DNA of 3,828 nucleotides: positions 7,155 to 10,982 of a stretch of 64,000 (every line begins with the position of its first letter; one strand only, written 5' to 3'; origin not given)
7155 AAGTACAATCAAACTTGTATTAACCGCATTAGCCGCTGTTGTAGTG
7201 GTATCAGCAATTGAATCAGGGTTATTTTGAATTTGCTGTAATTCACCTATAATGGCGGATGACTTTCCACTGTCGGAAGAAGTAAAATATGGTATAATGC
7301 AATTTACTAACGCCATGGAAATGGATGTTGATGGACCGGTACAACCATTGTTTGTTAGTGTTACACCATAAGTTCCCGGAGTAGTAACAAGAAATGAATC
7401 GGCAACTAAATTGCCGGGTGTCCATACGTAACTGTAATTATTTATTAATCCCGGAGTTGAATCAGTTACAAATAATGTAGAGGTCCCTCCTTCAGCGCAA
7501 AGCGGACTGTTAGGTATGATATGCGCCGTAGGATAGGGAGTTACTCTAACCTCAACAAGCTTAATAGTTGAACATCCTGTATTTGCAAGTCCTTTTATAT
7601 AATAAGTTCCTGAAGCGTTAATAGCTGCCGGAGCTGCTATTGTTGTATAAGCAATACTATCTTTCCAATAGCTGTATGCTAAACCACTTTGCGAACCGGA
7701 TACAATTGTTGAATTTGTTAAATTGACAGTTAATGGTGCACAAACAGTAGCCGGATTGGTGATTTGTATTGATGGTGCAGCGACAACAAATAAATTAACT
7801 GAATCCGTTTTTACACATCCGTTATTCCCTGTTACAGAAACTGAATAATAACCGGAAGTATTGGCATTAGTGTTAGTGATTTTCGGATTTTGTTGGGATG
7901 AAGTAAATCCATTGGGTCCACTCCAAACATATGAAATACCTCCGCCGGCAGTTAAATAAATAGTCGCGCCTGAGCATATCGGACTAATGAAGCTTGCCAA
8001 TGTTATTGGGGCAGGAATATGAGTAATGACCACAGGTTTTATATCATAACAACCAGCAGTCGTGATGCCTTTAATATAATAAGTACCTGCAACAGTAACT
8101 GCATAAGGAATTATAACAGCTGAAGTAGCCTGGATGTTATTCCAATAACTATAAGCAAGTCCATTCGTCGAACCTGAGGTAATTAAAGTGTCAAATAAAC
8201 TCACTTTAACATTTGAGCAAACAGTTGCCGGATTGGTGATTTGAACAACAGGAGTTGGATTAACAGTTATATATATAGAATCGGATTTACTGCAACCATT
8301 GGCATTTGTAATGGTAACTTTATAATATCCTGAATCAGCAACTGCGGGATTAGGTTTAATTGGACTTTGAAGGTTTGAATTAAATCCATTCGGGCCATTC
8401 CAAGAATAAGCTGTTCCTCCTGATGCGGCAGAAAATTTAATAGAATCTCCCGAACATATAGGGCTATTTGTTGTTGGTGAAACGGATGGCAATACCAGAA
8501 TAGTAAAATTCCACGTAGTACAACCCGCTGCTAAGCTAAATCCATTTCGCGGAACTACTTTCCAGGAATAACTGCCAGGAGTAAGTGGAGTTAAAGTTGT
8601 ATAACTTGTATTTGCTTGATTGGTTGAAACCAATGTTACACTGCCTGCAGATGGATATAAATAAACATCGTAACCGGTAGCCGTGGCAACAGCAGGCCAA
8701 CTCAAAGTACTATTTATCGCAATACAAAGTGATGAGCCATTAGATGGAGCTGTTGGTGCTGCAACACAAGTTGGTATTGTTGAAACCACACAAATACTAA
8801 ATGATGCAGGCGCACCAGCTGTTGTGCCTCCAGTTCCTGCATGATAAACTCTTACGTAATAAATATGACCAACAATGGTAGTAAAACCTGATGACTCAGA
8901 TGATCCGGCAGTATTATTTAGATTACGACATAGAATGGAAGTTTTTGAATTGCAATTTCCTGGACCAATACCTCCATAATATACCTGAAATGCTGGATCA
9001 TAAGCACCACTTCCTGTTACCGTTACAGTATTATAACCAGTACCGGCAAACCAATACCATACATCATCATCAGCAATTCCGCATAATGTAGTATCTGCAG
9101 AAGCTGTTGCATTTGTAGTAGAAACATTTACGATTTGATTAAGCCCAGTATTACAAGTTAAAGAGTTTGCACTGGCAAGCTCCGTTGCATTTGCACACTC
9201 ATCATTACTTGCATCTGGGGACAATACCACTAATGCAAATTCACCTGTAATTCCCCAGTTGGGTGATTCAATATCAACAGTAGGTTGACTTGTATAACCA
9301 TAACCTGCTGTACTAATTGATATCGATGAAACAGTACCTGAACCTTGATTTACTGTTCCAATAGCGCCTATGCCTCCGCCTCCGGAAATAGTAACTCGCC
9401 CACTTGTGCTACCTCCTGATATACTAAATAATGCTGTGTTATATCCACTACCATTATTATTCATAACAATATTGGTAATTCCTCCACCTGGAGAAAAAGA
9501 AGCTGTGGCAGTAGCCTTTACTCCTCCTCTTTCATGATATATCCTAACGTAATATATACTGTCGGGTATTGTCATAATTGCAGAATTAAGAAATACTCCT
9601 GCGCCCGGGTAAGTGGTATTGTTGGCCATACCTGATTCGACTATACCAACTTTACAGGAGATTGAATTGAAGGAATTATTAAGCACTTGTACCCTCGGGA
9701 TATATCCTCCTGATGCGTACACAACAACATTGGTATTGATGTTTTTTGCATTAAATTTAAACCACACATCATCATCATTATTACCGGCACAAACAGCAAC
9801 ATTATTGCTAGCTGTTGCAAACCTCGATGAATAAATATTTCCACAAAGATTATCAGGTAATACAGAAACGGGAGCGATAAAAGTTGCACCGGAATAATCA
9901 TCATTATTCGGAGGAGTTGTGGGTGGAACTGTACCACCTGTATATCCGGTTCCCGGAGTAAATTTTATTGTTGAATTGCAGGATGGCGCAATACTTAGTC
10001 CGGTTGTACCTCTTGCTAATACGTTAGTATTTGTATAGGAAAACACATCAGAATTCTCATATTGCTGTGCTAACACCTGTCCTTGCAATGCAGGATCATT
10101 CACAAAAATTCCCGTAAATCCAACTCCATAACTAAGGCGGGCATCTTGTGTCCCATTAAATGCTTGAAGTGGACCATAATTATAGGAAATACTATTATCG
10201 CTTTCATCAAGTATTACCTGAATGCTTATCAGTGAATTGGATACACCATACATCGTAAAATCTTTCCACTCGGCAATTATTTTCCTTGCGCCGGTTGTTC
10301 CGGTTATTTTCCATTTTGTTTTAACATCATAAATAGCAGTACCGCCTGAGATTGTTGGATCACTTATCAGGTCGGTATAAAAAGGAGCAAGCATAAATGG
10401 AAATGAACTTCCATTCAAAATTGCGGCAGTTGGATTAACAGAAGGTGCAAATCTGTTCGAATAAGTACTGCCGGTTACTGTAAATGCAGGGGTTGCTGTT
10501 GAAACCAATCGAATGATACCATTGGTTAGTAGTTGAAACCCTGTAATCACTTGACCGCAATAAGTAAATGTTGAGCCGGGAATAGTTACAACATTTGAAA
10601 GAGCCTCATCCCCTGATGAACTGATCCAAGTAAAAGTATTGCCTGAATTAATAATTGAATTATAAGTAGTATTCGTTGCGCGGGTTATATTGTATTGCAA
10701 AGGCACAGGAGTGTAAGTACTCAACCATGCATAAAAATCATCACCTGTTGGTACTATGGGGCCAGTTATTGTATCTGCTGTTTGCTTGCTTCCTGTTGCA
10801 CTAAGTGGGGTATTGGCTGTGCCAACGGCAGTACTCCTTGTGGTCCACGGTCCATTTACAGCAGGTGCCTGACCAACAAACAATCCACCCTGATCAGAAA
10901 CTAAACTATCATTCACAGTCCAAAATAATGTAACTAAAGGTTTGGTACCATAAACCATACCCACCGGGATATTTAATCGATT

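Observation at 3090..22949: A 6619-aa mosaic surface protein combining binding propellers, phage-like virion repeats and a distal-from-tip protease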

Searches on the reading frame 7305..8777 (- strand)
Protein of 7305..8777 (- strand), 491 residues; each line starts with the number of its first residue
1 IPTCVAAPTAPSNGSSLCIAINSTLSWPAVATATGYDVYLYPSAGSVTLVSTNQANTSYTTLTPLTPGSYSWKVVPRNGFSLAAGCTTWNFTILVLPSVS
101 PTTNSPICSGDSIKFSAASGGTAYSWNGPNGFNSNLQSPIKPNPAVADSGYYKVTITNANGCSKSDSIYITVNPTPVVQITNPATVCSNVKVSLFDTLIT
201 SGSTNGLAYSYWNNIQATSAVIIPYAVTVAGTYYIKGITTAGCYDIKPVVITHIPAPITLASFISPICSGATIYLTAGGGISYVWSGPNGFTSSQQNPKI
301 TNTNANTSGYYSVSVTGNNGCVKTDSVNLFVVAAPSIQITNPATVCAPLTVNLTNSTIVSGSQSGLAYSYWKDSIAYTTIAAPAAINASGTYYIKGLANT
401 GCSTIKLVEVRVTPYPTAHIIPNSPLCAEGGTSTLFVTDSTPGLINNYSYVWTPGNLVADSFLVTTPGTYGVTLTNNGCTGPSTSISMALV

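Call 28: search_protein_families(library=pfam, proteins=[window:7305-8777:-], max_evalue=1)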
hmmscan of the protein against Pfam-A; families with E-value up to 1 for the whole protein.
window:7305-8777:- (491 aa): 8 families
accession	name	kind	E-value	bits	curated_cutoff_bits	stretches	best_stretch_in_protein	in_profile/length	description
PF19081.6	Ig_7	-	1.8e-11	44.6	27.3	3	334-414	3-84/84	Ig-like domain CHU_C associated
PF13895.12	Ig_2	-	1.2e-07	32.3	27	2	108-172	21-79/79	Immunoglobulin domain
PF00801.26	PKD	-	1.1e-05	25.8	23.5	2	104-166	8-73/80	PKD domain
PF18911.6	PKD_4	-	9e-05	22.9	27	0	97-172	4-85/85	PKD domain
PF08329.16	ChitinaseA_N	-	0.00083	19.5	21.2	1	145-175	78-110/133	Chitinase A, N-terminal domain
PF22352.2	K319L-like_PKD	-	0.0021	18.4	27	1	282-331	30-84/84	K319L-like, PKD domain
PF19408.5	PKD_6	-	0.0026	18.5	25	2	279-329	30-80/82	PKD-like domain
PF11465.14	Receptor_2B4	-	0.0031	18.2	21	1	290-332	65-107/108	Natural killer cell receptor 2B4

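Call 29: search_protein_families(library=ncbifam, proteins=[window:7305-8777:-], max_evalue=1)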
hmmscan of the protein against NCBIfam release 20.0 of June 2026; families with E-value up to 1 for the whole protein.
window:7305-8777:- (491 aa): 2 families
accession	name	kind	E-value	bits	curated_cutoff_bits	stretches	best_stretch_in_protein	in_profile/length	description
NF047756.1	LIC11435_fam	equivalog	0.039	12.8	380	1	25-83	2-56/360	LIC11435 family protein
TIGR04384.1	putr_carbamoyl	exception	0.11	11.6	500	1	271-322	165-216/330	putrescine carbamoyltransferase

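Call 80: search_solved_structures(query=window:7305-8777:-, max_evalue=0.001, show_alignments=1)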
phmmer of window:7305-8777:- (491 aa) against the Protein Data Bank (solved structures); distinct sequences matched with E-value up to 0.001: 4.
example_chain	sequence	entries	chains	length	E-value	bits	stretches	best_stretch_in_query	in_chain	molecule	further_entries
9flp_A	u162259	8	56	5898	8.8e-226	753.2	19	99-333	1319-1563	The grappling hook protein A in the bacterium Aureispira sp. CCB-QB1 | The grappling hook protein A (GhpA) in the bacterium Aureispira sp. CCB-QB1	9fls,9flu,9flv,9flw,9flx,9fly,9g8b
9ncf_S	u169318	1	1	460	3.1e-11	45.7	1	31-178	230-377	Immunoglobulin-like domain protein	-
9c2d_S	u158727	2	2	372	1.1e-09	40.6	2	102-204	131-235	Tail protein | Putative tail protein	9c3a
5lxk_A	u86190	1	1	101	0.0006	21.7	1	117-175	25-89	Decoration protein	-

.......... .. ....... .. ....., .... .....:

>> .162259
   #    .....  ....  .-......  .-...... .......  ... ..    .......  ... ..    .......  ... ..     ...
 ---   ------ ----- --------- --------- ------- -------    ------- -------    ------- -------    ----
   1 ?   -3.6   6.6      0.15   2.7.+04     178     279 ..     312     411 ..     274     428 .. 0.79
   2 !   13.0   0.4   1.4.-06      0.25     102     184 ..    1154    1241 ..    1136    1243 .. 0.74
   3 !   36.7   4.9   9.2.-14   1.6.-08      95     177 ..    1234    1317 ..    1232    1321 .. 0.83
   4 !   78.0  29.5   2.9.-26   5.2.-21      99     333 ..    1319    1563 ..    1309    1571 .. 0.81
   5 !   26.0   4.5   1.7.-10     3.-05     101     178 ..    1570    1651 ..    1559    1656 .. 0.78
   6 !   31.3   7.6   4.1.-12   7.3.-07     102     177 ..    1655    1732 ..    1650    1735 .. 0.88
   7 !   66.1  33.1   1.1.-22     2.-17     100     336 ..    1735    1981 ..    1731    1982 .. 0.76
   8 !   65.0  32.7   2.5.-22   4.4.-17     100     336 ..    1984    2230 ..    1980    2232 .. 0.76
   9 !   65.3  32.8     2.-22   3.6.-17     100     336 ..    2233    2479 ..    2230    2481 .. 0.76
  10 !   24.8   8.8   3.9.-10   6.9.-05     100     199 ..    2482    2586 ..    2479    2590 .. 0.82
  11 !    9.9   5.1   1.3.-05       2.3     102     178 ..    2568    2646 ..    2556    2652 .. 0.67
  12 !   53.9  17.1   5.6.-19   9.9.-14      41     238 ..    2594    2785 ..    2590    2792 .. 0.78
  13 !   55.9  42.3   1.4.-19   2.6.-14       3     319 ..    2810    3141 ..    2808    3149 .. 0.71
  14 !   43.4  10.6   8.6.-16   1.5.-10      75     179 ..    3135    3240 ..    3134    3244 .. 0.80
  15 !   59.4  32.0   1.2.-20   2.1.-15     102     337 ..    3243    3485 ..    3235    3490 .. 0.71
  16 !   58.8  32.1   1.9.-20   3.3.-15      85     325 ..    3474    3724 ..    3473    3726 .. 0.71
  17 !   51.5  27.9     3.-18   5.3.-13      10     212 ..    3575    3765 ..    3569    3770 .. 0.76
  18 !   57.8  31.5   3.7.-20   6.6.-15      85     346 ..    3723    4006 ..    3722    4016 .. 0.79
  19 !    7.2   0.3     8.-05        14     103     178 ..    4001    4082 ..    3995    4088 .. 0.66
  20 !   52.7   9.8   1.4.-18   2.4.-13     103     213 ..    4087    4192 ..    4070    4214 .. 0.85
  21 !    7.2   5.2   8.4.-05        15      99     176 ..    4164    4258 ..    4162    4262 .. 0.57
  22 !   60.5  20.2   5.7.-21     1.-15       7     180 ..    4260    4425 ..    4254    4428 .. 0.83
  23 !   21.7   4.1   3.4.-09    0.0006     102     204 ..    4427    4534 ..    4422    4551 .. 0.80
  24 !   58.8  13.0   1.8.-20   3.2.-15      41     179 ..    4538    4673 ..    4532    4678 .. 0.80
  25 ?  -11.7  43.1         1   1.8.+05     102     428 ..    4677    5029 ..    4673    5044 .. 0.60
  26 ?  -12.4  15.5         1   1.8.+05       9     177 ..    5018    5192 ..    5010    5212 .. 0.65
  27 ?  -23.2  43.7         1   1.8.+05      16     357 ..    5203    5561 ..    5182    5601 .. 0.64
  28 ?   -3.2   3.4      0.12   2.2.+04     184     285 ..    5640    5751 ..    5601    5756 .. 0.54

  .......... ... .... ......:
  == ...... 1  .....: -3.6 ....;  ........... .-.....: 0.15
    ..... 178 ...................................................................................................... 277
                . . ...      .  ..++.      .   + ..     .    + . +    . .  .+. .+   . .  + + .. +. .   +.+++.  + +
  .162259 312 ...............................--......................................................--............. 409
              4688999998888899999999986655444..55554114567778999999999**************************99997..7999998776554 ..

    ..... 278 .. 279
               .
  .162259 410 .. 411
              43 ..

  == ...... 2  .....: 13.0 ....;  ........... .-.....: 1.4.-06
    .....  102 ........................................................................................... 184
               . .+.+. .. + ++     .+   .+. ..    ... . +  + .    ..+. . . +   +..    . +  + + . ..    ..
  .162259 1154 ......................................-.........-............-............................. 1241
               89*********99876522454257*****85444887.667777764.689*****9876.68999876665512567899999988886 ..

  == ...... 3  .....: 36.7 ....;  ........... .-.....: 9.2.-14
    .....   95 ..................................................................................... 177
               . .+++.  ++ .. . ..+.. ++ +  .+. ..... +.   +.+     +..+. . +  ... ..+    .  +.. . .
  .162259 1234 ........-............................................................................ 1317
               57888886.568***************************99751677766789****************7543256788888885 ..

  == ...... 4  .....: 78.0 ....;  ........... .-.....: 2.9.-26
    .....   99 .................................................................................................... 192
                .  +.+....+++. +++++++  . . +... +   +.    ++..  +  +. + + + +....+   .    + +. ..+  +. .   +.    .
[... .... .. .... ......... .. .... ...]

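Call 90: search_protein_families(library=phrogs, proteins=[window:7305-8777:-], max_evalue=0.001)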
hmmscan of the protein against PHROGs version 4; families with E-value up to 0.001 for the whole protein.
window:7305-8777:- (491 aa): 1 family
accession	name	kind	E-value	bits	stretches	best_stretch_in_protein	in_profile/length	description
phrog_3995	-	tail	4.8e-09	36.9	1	24-177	143-293/294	tail protein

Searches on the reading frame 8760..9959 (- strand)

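Call 28: search_protein_families(library=pfam, proteins=[window:8760-9959:-], max_evalue=1)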
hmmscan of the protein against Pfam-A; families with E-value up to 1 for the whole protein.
window:8760-9959:- (400 aa): 1 family
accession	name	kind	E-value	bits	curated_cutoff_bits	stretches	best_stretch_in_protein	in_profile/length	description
PF23759.1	GBD_T9SS_assoc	-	0.0015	19.3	27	1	251-349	1-87/116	Galactose binding domain-like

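Call 29: search_protein_families(library=ncbifam, proteins=[window:8760-9959:-], max_evalue=1)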
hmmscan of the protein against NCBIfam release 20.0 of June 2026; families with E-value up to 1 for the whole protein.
window:8760-9959:- (400 aa): 0 families

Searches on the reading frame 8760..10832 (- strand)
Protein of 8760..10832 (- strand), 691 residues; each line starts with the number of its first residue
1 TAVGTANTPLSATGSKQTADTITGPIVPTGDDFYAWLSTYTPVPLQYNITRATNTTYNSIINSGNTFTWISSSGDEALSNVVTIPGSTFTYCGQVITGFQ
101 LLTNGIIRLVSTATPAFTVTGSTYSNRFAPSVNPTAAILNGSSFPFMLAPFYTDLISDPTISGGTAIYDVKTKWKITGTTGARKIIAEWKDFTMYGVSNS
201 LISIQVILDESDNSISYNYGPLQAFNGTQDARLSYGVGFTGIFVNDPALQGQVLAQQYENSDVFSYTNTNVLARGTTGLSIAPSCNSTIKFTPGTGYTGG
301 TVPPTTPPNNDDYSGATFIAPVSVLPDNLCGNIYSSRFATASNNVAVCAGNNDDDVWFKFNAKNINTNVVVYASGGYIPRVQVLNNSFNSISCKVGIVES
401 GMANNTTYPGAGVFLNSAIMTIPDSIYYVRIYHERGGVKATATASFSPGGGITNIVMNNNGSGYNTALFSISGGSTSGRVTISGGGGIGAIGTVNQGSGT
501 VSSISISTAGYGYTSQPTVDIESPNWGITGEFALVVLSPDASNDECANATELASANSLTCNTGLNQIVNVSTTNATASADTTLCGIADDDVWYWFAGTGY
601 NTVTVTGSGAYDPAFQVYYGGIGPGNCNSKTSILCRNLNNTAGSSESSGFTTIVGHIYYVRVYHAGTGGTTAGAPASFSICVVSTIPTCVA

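Call 90: search_protein_families(library=phrogs, proteins=[window:8760-10832:-], max_evalue=0.001)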
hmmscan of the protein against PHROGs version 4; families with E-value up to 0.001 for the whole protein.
window:8760-10832:- (691 aa): 3 families
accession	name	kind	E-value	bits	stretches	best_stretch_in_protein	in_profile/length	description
phrog_460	-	connector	1.1e-05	25.4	1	444-531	223-301/385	head closure Hc2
phrog_438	-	tail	1.8e-05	25.1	1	442-540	188-278/478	baseplate wedge subunit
phrog_701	-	head and packaging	6.7e-05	19.7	1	436-523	1190-1265/6136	virion structural protein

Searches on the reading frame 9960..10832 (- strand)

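Call 28: search_protein_families(library=pfam, proteins=[window:9960-10832:-], max_evalue=1)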
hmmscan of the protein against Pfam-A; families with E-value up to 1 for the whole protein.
window:9960-10832:- (291 aa): 0 families

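Call 29: search_protein_families(library=ncbifam, proteins=[window:9960-10832:-], max_evalue=1)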
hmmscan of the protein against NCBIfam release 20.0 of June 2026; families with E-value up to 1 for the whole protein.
window:9960-10832:- (291 aa): 1 family
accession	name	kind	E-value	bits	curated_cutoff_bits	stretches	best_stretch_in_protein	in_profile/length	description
NF033151.0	AAC_6p_A10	exception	0.26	11.3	400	1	13-48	37-72/178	AAC(6')-I family aminoglycoside 6'-N-acetyltransferase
